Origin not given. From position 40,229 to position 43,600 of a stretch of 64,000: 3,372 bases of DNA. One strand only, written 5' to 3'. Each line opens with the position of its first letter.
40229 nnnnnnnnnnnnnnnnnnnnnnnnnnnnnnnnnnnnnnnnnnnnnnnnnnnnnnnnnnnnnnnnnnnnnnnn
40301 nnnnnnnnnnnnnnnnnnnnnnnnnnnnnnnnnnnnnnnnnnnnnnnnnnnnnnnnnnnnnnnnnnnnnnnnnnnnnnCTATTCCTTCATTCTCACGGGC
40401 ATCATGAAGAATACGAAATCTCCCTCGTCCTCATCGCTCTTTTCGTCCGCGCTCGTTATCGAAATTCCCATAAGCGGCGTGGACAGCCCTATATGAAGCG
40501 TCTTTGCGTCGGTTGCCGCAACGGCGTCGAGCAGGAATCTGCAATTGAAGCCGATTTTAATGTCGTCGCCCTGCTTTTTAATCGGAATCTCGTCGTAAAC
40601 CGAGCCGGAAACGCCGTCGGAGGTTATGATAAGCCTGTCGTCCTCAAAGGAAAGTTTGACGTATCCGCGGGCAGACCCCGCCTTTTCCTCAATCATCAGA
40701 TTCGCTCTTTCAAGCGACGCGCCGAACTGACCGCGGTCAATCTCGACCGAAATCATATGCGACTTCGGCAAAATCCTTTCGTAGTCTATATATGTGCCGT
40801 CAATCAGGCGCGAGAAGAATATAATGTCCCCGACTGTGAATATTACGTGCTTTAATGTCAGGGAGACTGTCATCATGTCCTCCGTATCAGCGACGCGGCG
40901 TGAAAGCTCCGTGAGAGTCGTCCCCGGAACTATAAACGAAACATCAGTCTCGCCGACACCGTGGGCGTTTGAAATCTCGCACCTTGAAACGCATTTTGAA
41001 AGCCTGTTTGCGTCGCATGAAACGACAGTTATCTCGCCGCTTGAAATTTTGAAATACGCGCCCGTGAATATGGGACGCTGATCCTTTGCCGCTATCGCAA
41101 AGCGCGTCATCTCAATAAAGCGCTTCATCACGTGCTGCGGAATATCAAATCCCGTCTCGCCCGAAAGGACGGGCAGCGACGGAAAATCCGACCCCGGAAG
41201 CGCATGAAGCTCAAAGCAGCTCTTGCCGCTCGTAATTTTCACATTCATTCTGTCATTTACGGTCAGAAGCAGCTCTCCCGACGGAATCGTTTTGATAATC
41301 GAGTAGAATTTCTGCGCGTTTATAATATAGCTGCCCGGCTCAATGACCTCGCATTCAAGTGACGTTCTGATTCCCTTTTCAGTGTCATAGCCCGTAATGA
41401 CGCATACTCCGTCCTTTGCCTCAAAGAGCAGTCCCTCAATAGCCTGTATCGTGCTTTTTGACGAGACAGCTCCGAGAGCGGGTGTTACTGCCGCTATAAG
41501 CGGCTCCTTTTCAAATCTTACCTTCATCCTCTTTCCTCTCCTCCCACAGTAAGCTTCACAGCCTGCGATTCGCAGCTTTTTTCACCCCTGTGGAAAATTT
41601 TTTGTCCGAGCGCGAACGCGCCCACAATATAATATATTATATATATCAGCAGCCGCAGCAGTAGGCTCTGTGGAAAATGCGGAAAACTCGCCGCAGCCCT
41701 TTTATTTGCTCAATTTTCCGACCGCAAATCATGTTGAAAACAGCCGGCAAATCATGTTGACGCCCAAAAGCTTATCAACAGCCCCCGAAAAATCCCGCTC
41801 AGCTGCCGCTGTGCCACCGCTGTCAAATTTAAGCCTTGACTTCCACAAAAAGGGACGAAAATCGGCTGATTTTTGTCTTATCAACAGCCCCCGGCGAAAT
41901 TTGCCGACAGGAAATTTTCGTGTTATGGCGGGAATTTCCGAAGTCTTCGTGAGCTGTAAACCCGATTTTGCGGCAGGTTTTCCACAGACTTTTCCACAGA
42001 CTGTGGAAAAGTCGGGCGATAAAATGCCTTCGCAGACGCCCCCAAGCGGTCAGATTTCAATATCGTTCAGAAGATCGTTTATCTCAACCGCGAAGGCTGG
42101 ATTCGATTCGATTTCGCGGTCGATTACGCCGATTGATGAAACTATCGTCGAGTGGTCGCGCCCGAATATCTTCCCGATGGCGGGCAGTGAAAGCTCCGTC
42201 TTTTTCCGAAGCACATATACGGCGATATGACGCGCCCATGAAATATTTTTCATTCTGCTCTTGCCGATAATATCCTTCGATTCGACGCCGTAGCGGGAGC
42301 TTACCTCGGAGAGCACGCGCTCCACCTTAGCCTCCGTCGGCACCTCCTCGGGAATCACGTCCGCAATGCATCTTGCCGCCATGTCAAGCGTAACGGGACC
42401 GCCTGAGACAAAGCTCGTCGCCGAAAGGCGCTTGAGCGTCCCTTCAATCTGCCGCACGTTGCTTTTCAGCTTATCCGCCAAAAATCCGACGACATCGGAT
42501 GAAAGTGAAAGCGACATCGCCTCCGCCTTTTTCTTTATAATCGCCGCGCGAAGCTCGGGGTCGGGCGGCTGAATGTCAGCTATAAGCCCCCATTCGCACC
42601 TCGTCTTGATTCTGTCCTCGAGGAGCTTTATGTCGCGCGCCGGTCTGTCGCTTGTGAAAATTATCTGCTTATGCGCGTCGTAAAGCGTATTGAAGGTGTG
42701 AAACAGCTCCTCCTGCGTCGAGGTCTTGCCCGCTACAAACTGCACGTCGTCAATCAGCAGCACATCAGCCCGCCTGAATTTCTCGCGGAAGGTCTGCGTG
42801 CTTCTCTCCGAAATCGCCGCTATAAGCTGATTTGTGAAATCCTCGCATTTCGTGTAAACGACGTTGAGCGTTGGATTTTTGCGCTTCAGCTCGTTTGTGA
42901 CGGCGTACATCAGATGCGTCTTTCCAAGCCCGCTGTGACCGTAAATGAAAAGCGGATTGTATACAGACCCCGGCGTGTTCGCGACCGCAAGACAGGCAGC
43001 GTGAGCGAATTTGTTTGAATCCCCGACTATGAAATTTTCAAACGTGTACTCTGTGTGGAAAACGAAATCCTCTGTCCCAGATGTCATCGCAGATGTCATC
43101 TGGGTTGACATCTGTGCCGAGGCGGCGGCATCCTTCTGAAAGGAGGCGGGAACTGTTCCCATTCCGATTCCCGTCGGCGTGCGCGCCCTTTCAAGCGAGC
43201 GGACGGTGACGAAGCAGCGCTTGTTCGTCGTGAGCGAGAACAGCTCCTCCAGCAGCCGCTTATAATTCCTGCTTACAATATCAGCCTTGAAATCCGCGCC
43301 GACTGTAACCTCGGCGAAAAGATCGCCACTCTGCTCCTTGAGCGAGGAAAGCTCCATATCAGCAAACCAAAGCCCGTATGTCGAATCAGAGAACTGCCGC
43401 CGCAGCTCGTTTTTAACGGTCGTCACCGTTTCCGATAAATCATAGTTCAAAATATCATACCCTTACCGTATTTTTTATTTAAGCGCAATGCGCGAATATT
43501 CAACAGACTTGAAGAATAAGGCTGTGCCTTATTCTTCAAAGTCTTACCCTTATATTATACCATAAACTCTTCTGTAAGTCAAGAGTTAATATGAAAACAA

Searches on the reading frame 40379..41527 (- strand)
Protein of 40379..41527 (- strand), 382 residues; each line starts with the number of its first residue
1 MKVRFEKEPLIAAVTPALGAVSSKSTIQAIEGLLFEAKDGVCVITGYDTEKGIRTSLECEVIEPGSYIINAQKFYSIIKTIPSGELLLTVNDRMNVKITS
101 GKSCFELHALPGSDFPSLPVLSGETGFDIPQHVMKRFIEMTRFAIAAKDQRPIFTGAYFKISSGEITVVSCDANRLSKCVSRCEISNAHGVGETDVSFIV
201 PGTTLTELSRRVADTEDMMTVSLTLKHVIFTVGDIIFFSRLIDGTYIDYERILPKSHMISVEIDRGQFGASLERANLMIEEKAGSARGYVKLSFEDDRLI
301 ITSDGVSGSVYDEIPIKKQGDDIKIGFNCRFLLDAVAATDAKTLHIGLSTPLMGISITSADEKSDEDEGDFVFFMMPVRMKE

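Call 20: search_protein_families(library=pfam, proteins=[window:40379-41527:-])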
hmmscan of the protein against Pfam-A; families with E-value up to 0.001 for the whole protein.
window:40379-41527:- (382 aa): 3 families
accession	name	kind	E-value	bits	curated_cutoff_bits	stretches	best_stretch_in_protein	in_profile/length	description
PF00712.24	DNA_pol3_beta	-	7.2e-26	91.1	24.4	1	1-119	1-120/120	DNA polymerase III beta subunit, N-terminal domain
PF02767.21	DNA_pol3_beta_2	-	5.7e-22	78.6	27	1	129-246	2-114/116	DNA polymerase III beta subunit, central domain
PF02768.20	DNA_pol3_beta_3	-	3.3e-14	53.2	27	1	251-361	2-109/121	DNA polymerase III beta subunit, C-terminal domain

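Call 27: find_encoding_contigs(protein=window:40379-41527:-, flank=3000, max_places=10)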
Protein window:40379-41527:- (382 aa): 8 contigs read that carry it; 8 places shown.
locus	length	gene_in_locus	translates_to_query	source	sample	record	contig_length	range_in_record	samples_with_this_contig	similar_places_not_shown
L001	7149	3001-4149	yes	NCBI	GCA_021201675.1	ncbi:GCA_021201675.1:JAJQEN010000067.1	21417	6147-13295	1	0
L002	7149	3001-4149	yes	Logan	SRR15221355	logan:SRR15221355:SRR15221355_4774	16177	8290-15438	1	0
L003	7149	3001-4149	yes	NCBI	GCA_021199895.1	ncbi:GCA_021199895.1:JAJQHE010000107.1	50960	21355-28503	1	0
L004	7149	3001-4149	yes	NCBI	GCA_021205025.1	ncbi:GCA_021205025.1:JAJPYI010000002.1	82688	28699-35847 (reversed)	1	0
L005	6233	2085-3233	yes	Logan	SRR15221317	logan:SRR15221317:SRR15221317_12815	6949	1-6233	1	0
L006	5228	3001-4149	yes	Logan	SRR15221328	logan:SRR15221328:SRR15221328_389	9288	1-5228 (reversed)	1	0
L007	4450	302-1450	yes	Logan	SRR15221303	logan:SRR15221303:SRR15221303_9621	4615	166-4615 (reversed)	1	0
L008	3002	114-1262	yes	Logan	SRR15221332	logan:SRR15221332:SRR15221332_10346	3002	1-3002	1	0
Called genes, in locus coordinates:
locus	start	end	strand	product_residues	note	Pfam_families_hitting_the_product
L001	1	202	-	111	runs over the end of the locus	PF00825:Ribonuclease_P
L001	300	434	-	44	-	PF00468:Ribosomal_L34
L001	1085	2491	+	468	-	PF00308:Bac_DnaA, PF01695:IstB_IS21, PF13191:AAA_16 (weak), PF00004:AAA, PF13173:AAA_14 (weak), PF13401:AAA_22 (faint), PF08299:Bac_DnaA_C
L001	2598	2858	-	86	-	-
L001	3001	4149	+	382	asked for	PF00712:DNA_pol3_beta, PF02767:DNA_pol3_beta_2, PF02768:DNA_pol3_beta_3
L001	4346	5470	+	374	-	PF02463:SMC_N, PF13175:AAA_15 (weak)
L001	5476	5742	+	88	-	PF04025:RemA-like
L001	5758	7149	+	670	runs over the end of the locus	PF02518:HATPase_c, PF00204:DNA_gyraseB, PF01751:Toprim, PF00986:DNA_gyraseB_C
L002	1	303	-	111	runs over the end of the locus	PF00825:Ribonuclease_P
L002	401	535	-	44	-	PF00468:Ribosomal_L34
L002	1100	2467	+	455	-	PF11638:DnaA_N (faint), PF00308:Bac_DnaA, PF01695:IstB_IS21, PF13191:AAA_16 (weak), PF00004:AAA, PF13173:AAA_14 (weak), PF13401:AAA_22 (faint), PF08299:Bac_DnaA_C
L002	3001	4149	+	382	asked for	PF00712:DNA_pol3_beta, PF02767:DNA_pol3_beta_2, PF02768:DNA_pol3_beta_3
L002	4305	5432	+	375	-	PF02463:SMC_N, PF13175:AAA_15 (weak)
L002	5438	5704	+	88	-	PF04025:RemA-like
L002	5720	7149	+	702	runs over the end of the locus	PF02518:HATPase_c, PF00204:DNA_gyraseB, PF01751:Toprim, PF00986:DNA_gyraseB_C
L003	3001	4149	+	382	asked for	PF00712:DNA_pol3_beta, PF02767:DNA_pol3_beta_2, PF02768:DNA_pol3_beta_3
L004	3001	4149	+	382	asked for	PF00712:DNA_pol3_beta, PF02767:DNA_pol3_beta_2, PF02768:DNA_pol3_beta_3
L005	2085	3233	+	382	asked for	PF00712:DNA_pol3_beta, PF02767:DNA_pol3_beta_2, PF02768:DNA_pol3_beta_3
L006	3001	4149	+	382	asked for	PF00712:DNA_pol3_beta, PF02767:DNA_pol3_beta_2, PF02768:DNA_pol3_beta_3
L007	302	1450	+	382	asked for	PF00712:DNA_pol3_beta, PF02767:DNA_pol3_beta_2, PF02768:DNA_pol3_beta_3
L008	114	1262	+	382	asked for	PF00712:DNA_pol3_beta, PF02767:DNA_pol3_beta_2, PF02768:DNA_pol3_beta_3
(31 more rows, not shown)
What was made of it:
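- Strains differ by up to 240 nt here (call 27).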

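Call 42: find_homologous_proteins(query=window:40379-41527:-, max_evalue=1e-60)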
Query window:40379-41527:- (382 aa): 634 proteins with E <= 1e-60 among 5483 candidates; the best 120 are listed.
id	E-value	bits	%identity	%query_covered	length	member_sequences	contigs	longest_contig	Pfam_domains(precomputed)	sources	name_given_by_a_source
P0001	1.0e-247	839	100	100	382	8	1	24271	PF00712.25,PF02768.21,PF02767.22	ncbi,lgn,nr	ncbi:MAG: DNA polymerase III subunit beta [Clostridia bacterium]|nr:DNA polymerase III subunit beta 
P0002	1.2e-175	602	71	100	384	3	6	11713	PF00712.25,PF02768.21,PF02767.22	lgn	-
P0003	2.0e-174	598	71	100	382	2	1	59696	PF00712.25,PF02768.21,PF02767.22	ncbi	-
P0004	1.6e-173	595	71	100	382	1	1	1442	PF00712.25,PF02768.21,PF02767.22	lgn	-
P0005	2.7e-170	584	68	100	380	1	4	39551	PF00712.25,PF02768.21,PF02767.22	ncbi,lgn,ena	-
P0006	7.8e-169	579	68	100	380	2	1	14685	PF00712.25,PF02768.21,PF02767.22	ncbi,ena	-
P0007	2.1e-167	575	68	100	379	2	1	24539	PF00712.25,PF02768.21,PF02767.22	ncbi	-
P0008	9.2e-167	573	68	100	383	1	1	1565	PF00712.25,PF02768.21,PF02767.22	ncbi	-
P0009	9.6e-167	572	67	100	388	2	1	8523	PF00712.25,PF02768.21,PF02767.22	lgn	-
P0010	7.3e-166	570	67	100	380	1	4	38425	PF00712.25,PF02768.21,PF02767.22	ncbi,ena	-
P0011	1.7e-165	568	67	100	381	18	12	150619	PF00712.25,PF02768.21,PF02767.22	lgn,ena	-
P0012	4.7e-165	567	66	100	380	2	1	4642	PF00712.25,PF02768.21,PF02767.22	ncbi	-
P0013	1.0e-164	566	66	100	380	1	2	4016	PF00712.25,PF02768.21,PF02767.22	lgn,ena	-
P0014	3.1e-164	564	67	100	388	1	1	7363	PF00712.25,PF02768.21,PF02767.22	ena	-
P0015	1.6e-161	555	65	100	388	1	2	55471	PF00712.25,PF02768.21,PF02767.22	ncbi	-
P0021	1.3e-133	463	58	100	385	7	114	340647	PF00712.25,PF02768.21,PF02767.22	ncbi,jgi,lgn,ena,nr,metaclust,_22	ncbi:MAG: DNA polymerase III subunit beta [Clostridiales bacterium]|nr:DNA polymerase III subunit be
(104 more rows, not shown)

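Call 43: find_encoding_contigs(protein=P0003, flank=3000, max_places=2)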
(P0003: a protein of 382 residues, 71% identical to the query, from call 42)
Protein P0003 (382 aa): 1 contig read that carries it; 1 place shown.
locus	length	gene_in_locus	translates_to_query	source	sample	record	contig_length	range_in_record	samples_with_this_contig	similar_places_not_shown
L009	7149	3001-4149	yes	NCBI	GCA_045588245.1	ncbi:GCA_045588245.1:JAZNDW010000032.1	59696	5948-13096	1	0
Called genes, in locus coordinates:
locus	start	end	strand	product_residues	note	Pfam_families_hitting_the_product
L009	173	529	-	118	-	PF00825:Ribonuclease_P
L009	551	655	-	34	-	-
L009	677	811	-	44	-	PF00468:Ribosomal_L34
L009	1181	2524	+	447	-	PF11638:DnaA_N, PF00308:Bac_DnaA, PF01637:ATPase_2 (weak), PF00004:AAA, PF01695:IstB_IS21, PF13173:AAA_14 (weak), PF13401:AAA_22 (faint), PF08299:Bac_DnaA_C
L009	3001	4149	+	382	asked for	PF00712:DNA_pol3_beta, PF02767:DNA_pol3_beta_2, PF02768:DNA_pol3_beta_3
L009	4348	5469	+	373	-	PF02463:SMC_N, PF13175:AAA_15, PF13476:AAA_23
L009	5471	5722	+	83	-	PF04025:RemA-like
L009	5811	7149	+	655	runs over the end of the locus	PF02518:HATPase_c, PF00204:DNA_gyraseB, PF01751:Toprim, PF00986:DNA_gyraseB_C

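Call 44: find_encoding_contigs(protein=P0011, flank=3000, max_places=4)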
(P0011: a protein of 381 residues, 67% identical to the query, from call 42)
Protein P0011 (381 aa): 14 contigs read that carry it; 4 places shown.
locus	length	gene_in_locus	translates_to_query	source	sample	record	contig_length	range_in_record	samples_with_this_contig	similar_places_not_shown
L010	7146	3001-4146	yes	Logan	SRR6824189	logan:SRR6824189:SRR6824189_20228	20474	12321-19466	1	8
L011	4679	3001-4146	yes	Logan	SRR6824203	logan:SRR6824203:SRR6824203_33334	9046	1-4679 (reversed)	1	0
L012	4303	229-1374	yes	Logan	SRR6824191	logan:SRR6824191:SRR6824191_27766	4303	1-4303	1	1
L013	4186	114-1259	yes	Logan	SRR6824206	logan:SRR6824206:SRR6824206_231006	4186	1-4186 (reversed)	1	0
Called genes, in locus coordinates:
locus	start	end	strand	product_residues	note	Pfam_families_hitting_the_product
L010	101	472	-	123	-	PF00825:Ribonuclease_P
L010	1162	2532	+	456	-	PF11638:DnaA_N, PF00308:Bac_DnaA, PF00004:AAA, PF01637:ATPase_2 (faint), PF01695:IstB_IS21 (weak), PF13173:AAA_14 (weak), PF22688:Hda_lid (faint), PF08299:Bac_DnaA_C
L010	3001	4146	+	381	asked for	PF00712:DNA_pol3_beta, PF02767:DNA_pol3_beta_2, PF02768:DNA_pol3_beta_3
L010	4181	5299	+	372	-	PF02463:SMC_N, PF13175:AAA_15, PF13476:AAA_23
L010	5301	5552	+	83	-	PF04025:RemA-like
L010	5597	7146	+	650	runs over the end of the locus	PF02518:HATPase_c, PF00204:DNA_gyraseB, PF01751:Toprim, PF00986:DNA_gyraseB_C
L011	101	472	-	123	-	PF00825:Ribonuclease_P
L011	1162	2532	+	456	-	PF11638:DnaA_N, PF00308:Bac_DnaA, PF00004:AAA, PF01637:ATPase_2 (faint), PF01695:IstB_IS21 (weak), PF13173:AAA_14 (weak), PF22688:Hda_lid (faint), PF08299:Bac_DnaA_C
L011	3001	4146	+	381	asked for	PF00712:DNA_pol3_beta, PF02767:DNA_pol3_beta_2, PF02768:DNA_pol3_beta_3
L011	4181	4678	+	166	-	?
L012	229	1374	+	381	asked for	PF00712:DNA_pol3_beta, PF02767:DNA_pol3_beta_2, PF02768:DNA_pol3_beta_3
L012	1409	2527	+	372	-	PF02463:SMC_N, PF13175:AAA_15, PF13476:AAA_23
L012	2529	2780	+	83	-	PF04025:RemA-like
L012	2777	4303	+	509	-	?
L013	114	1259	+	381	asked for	PF00712:DNA_pol3_beta, PF02767:DNA_pol3_beta_2, PF02768:DNA_pol3_beta_3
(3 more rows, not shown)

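Call 45: find_encoding_contigs(protein=P0021, flank=3000, max_places=3)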
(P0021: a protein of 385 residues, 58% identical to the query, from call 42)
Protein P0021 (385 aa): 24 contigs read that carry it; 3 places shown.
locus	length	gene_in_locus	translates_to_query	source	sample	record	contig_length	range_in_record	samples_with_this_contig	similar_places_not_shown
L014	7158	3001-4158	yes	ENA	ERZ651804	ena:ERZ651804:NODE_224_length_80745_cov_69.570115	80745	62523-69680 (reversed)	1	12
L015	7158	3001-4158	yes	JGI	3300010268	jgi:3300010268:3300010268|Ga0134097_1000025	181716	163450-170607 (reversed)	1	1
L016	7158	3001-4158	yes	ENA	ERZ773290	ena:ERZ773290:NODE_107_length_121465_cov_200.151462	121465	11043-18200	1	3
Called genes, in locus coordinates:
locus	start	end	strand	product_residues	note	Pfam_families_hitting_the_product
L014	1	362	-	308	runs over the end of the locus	PF00398:RrnaAD, PF13649:Methyltransf_25 (faint)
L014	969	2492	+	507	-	PF11638:DnaA_N (weak), PF00308:Bac_DnaA, PF01695:IstB_IS21 (weak), PF13173:AAA_14 (weak), PF13401:AAA_22 (faint), PF00004:AAA, PF00910:RNA_helicase (faint), PF08299:Bac_DnaA_C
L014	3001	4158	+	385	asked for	PF00712:DNA_pol3_beta, PF02767:DNA_pol3_beta_2, PF02768:DNA_pol3_beta_3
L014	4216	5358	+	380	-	PF02463:SMC_N, PF13175:AAA_15, PF13476:AAA_23 (weak)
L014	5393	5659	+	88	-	PF04025:RemA-like (weak)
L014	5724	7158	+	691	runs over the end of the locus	PF02518:HATPase_c, PF00204:DNA_gyraseB, PF01751:Toprim, PF00986:DNA_gyraseB_C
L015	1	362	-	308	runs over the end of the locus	PF00398:RrnaAD, PF13649:Methyltransf_25 (faint)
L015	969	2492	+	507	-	PF11638:DnaA_N (weak), PF00308:Bac_DnaA, PF01695:IstB_IS21 (weak), PF13173:AAA_14 (weak), PF13401:AAA_22 (faint), PF00004:AAA, PF00910:RNA_helicase (faint), PF08299:Bac_DnaA_C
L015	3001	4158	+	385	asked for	PF00712:DNA_pol3_beta, PF02767:DNA_pol3_beta_2, PF02768:DNA_pol3_beta_3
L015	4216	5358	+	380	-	PF02463:SMC_N, PF13175:AAA_15 (weak), PF13476:AAA_23 (weak)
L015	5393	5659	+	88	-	PF04025:RemA-like (weak)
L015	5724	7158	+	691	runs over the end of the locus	PF02518:HATPase_c, PF00204:DNA_gyraseB, PF01751:Toprim, PF00986:DNA_gyraseB_C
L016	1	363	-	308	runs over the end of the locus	PF00398:RrnaAD, PF13649:Methyltransf_25 (faint)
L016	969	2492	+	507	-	PF11638:DnaA_N (weak), PF00308:Bac_DnaA, PF01695:IstB_IS21 (weak), PF13173:AAA_14 (weak), PF13401:AAA_22 (faint), PF00004:AAA, PF08299:Bac_DnaA_C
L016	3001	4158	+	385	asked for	PF00712:DNA_pol3_beta, PF02767:DNA_pol3_beta_2, PF02768:DNA_pol3_beta_3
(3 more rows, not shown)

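Call 49: find_encoding_contigs(protein=window:40379-41527:-, flank=10000, max_places=10)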
Protein window:40379-41527:- (382 aa): 8 contigs read that carry it; 8 places shown.
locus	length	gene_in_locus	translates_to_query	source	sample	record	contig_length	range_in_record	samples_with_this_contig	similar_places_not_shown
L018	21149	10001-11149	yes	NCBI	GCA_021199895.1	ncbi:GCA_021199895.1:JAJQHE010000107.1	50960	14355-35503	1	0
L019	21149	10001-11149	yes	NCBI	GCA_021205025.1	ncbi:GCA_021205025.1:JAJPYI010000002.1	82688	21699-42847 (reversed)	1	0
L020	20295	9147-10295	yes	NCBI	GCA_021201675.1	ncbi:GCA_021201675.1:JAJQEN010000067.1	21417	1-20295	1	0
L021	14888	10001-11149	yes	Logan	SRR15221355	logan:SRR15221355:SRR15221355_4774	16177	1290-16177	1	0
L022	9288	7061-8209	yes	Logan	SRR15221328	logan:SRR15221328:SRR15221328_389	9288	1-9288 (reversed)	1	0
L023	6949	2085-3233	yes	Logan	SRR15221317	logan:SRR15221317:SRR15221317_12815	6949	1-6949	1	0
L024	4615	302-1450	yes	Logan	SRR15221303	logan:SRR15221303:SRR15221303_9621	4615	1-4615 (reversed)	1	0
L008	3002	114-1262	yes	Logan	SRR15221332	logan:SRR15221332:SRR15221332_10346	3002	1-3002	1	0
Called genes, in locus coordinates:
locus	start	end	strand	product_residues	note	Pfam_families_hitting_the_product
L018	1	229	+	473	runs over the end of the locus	PF21799:MurD-like_N (weak), PF08245:Mur_ligase_M, PF02875:Mur_ligase_C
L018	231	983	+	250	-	-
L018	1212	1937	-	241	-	-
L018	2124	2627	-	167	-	PF02559:CarD_TRCF_RID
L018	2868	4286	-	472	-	PF10396:TrmE_N, PF12631:MnmE_helical, PF02421:FeoB_N, PF01926:MMR_HSR1, PF19993:DO-GTPase2 (faint)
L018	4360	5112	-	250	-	PF14804:Jag_N, PF13083:KH_KhpA-B, PF01424:R3H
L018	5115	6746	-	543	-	PF02096:60KD_IMP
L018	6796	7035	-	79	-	PF01809:YidD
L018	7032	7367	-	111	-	PF00825:Ribonuclease_P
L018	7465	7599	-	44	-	PF00468:Ribosomal_L34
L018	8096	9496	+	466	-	PF11638:DnaA_N (faint), PF01695:IstB_IS21, PF00308:Bac_DnaA, PF13191:AAA_16 (weak), PF00004:AAA, PF13173:AAA_14 (weak), PF13401:AAA_22 (faint), PF08299:Bac_DnaA_C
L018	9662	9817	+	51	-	-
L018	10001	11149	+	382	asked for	PF00712:DNA_pol3_beta, PF02767:DNA_pol3_beta_2, PF02768:DNA_pol3_beta_3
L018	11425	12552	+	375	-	PF02463:SMC_N, PF13175:AAA_15 (weak)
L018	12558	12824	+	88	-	PF04025:RemA-like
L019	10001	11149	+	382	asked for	PF00712:DNA_pol3_beta, PF02767:DNA_pol3_beta_2, PF02768:DNA_pol3_beta_3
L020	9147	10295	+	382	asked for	PF00712:DNA_pol3_beta, PF02767:DNA_pol3_beta_2, PF02768:DNA_pol3_beta_3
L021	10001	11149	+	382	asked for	PF00712:DNA_pol3_beta, PF02767:DNA_pol3_beta_2, PF02768:DNA_pol3_beta_3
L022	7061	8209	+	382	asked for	PF00712:DNA_pol3_beta, PF02767:DNA_pol3_beta_2, PF02768:DNA_pol3_beta_3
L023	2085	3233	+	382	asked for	PF00712:DNA_pol3_beta, PF02767:DNA_pol3_beta_2, PF02768:DNA_pol3_beta_3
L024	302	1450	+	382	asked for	PF00712:DNA_pol3_beta, PF02767:DNA_pol3_beta_2, PF02768:DNA_pol3_beta_3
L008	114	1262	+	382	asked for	PF00712:DNA_pol3_beta, PF02767:DNA_pol3_beta_2, PF02768:DNA_pol3_beta_3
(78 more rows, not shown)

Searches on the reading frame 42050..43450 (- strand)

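Call 20: search_protein_families(library=pfam, proteins=[window:42050-43450:-])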
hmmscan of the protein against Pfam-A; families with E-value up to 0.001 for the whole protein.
window:42050-43450:- (466 aa): 11 families
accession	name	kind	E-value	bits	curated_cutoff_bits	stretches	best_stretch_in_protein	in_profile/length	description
PF00308.24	Bac_DnaA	-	3.2e-64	216.4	23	1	133-291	3-161/162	Bacterial DnaA ATPAse domain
PF08299.17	Bac_DnaA_C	-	2.3e-21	76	31.5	1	376-440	1-66/69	Bacterial dnaA protein helix-turn-helix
PF01695.23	IstB_IS21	-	8.9e-10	38.9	24.1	1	167-270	95-195/238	IstB-like ATP binding protein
PF00004.35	AAA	-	1.2e-09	39.2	21.2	1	168-281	2-123/131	ATPase family associated with various cellular activities (AAA)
PF13191.12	AAA_16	-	1.1e-06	29.7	32.6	1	158-257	20-124/167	AAA ATPase domain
PF13173.12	AAA_14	-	1.9e-06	28.3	27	1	165-266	3-96/129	AAA domain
PF13401.12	AAA_22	-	8.9e-06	26.5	27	0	167-261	8-114/130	AAA domain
PF11638.13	DnaA_N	-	1.6e-05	25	24.6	1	11-72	6-64/65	DnaA N-terminal domain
PF01637.24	ATPase_2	-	4.8e-05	23.7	33.2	1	164-228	20-85/225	ATPase domain predominantly from Archaea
PF00910.28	RNA_helicase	-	0.0007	20.5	21.5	0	168-244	2-66/105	RNA helicase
PF24883.2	NPHP3_N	-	0.00075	20.2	24.8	0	166-216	24-74/164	Nephrocystin 3, N-terminal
